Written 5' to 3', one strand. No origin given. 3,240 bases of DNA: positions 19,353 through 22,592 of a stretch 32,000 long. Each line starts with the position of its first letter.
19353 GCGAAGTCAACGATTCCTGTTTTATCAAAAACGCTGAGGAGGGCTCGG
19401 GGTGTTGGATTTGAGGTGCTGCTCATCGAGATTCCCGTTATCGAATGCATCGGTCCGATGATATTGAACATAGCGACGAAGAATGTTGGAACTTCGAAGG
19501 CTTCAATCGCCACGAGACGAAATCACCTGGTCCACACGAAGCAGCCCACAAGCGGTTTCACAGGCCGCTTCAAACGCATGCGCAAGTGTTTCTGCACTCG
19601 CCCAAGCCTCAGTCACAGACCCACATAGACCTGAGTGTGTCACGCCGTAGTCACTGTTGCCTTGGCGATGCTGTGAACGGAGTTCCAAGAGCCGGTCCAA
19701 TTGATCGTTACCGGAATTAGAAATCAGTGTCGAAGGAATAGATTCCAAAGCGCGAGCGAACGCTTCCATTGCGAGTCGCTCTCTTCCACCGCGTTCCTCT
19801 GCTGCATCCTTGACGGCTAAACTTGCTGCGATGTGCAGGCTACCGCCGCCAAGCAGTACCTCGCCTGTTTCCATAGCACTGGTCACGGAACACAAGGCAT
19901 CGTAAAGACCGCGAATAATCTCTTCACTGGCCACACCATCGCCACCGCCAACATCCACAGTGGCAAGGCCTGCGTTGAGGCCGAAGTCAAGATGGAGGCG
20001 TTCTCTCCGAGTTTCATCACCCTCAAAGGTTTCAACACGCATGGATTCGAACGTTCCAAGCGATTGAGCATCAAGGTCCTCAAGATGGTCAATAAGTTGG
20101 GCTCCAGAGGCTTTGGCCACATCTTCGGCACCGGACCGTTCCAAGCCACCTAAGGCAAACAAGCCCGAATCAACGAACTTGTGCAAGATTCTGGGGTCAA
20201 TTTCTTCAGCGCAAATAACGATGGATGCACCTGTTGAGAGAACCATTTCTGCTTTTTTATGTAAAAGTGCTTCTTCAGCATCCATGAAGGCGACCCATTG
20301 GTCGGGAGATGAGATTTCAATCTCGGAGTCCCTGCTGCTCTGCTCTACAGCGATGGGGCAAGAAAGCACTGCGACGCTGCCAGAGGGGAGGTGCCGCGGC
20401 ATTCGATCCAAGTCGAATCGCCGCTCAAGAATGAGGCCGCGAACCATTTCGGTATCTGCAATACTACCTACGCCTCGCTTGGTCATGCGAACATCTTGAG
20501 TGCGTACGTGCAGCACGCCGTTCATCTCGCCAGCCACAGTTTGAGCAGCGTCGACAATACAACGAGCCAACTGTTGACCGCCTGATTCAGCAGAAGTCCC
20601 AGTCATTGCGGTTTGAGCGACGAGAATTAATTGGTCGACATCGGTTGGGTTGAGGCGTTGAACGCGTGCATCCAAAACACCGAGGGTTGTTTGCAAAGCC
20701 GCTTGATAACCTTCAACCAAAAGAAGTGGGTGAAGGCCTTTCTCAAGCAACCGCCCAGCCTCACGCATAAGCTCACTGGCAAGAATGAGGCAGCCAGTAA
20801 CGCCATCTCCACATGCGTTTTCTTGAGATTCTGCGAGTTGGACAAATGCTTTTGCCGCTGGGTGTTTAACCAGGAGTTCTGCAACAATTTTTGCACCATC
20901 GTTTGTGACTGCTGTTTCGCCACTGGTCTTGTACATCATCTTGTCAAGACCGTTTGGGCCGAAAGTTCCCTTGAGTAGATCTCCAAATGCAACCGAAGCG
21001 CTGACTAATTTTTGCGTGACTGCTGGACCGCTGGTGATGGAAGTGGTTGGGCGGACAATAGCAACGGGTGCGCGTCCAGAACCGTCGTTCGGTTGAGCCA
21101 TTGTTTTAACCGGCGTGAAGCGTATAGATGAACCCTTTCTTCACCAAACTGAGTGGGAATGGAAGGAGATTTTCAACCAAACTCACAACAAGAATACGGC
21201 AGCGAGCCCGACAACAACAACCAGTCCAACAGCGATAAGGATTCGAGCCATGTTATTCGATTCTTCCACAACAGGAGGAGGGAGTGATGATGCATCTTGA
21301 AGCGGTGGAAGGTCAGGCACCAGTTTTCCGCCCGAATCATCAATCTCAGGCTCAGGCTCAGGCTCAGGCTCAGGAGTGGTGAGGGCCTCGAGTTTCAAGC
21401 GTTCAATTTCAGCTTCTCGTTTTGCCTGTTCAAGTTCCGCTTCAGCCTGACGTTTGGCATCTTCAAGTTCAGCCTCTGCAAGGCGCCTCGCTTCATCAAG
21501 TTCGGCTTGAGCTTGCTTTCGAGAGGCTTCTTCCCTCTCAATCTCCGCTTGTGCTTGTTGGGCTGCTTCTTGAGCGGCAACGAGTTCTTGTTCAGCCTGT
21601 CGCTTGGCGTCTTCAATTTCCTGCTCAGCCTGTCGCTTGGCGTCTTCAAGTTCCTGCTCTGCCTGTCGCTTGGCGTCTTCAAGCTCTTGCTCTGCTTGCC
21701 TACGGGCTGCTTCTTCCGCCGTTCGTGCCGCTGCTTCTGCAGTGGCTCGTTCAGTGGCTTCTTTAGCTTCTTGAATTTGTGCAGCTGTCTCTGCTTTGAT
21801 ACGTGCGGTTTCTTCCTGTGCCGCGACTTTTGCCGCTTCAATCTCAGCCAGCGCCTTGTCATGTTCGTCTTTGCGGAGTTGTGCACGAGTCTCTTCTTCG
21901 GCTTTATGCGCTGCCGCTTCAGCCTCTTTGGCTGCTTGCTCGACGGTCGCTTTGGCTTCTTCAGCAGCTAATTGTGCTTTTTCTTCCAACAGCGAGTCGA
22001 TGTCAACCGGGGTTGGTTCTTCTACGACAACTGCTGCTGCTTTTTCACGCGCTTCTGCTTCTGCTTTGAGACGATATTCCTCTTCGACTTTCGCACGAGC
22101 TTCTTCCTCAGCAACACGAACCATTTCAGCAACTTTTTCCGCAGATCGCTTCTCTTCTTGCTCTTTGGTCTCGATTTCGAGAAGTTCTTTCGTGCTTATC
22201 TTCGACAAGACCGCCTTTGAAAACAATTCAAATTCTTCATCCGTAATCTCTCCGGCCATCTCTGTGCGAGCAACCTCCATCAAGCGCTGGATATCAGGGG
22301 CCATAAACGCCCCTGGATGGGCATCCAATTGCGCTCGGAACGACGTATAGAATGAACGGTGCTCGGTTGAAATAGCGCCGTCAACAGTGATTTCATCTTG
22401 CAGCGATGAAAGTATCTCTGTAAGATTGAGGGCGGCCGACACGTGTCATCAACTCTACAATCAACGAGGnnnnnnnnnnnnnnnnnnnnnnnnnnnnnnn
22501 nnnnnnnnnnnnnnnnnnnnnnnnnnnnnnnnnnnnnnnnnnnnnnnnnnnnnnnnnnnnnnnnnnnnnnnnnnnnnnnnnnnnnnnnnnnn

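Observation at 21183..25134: Tightly coupled three-gene orphan module: acidic-tailed 2-TM protein + 679-aa motif-less protein + tail-anchored long-helix protein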

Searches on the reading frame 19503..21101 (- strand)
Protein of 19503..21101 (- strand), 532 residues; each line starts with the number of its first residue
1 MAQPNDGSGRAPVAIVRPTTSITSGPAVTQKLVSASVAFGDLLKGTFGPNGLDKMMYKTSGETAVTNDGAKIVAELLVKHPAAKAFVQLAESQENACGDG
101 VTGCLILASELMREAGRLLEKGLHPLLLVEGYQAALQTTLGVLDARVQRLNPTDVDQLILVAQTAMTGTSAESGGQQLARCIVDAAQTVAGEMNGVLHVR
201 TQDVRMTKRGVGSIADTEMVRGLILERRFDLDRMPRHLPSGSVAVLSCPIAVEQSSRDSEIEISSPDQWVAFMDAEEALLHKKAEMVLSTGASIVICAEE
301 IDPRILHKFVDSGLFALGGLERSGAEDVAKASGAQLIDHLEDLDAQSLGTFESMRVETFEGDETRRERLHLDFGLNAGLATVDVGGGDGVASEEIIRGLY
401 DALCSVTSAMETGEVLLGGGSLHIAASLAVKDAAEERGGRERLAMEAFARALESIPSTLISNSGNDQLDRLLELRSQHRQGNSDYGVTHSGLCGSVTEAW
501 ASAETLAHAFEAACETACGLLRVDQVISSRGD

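Call 3: search_protein_families(library=pfam, proteins=[window:19503-21101:-], max_evalue=0.1)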
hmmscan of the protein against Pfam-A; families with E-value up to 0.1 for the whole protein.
window:19503-21101:- (532 aa): 1 family
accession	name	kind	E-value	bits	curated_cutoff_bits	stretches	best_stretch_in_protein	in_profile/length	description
PF00118.29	Cpn60_TCP1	-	6.6e-114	381.7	34.3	1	41-529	3-488/490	TCP-1/cpn60 chaperonin family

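Call 4: search_protein_families(library=ncbifam, proteins=[window:19503-21101:-], max_evalue=0.1)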
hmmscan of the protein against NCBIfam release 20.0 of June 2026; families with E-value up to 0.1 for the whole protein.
window:19503-21101:- (532 aa): 18 families
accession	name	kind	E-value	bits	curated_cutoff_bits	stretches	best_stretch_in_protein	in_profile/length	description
NF041082.2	thermosome_alpha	equivalog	3.4e-112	375.9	450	1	12-529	2-518/519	thermosome subunit alpha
TIGR02339.1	thermosome_arch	subfamily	4.6e-112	375.4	671.1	1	12-529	1-520/521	thermosome subunit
NF041083.2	thermosome_beta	equivalog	2.9e-109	366.4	400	1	12-529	2-519/520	thermosome subunit beta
TIGR02343.1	chap_CCT_epsi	equivalog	1.4e-78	264.9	710.5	1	27-490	27-489/532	T-complex protein 1 subunit epsilon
TIGR02345.1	chap_CCT_eta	equivalog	2.1e-76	257.3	669.2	1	30-529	21-520/523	T-complex protein 1 subunit eta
TIGR02340.1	chap_CCT_alpha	equivalog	2.3e-74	251.1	800.2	1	23-485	8-474/536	T-complex protein 1 subunit alpha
TIGR02344.1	chap_CCT_gamma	equivalog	1.6e-68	231.5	553.45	1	12-529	1-522/526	T-complex protein 1 subunit gamma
TIGR02342.1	chap_CCT_delta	equivalog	2.6e-66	224.2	695.35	1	31-530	13-517/517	T-complex protein 1 subunit delta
TIGR02347.1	chap_CCT_zeta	equivalog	1.2e-56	192.4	587.15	1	30-528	19-524/531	T-complex protein 1 subunit zeta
TIGR02346.1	chap_CCT_theta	equivalog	1.5e-55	188.7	455.9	1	35-529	26-519/531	T-complex protein 1 subunit theta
TIGR02341.1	chap_CCT_beta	equivalog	7e-52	176.7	522.15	1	35-529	22-514/519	T-complex protein 1 subunit beta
NF009487.0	PRK12849.1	subfamily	6e-20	71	352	2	40-202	23-179/543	chaperonin GroEL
NF000592.1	PRK00013.1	subfamily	3e-17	62.3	397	2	26-199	8-175/524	chaperonin GroEL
NF009488.0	PRK12850.1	subfamily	1.4e-15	56.8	475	2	33-199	17-177/544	chaperonin GroEL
NF009489.0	PRK12851.1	subfamily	1.5e-15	56.6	464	2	31-204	15-182/541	chaperonin GroEL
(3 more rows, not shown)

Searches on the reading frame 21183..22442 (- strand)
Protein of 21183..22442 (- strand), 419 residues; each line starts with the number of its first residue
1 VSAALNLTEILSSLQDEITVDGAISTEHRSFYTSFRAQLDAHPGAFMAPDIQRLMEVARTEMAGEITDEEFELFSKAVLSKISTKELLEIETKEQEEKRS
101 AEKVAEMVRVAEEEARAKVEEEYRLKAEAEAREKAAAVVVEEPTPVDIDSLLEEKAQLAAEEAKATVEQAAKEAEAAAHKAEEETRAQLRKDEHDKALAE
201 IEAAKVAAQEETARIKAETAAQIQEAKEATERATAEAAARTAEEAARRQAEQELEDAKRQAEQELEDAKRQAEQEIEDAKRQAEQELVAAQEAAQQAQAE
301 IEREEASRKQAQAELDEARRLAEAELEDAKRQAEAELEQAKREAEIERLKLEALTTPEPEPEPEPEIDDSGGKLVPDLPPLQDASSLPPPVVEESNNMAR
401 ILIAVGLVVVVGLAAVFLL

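Call 3: search_protein_families(library=pfam, proteins=[window:21183-22442:-], max_evalue=0.1)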
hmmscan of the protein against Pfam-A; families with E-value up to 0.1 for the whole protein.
window:21183-22442:- (419 aa): 0 families

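Call 4: search_protein_families(library=ncbifam, proteins=[window:21183-22442:-], max_evalue=0.1)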
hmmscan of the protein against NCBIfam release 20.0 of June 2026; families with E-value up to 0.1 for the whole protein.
window:21183-22442:- (419 aa): 0 families

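Call 24: search_protein_families(library=phrogs, proteins=[window:21183-22442:-], max_evalue=1)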
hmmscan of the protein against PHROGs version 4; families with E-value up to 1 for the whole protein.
window:21183-22442:- (419 aa): 1 family
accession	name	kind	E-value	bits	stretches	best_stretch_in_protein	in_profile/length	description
phrog_1538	-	tail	0.055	13.1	1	86-353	347-603/811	tail length tape measure protein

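Call 25: search_protein_families(library=padloc, proteins=[window:21183-22442:-], max_evalue=1)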
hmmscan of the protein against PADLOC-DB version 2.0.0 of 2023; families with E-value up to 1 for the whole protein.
window:21183-22442:- (419 aa): 0 families
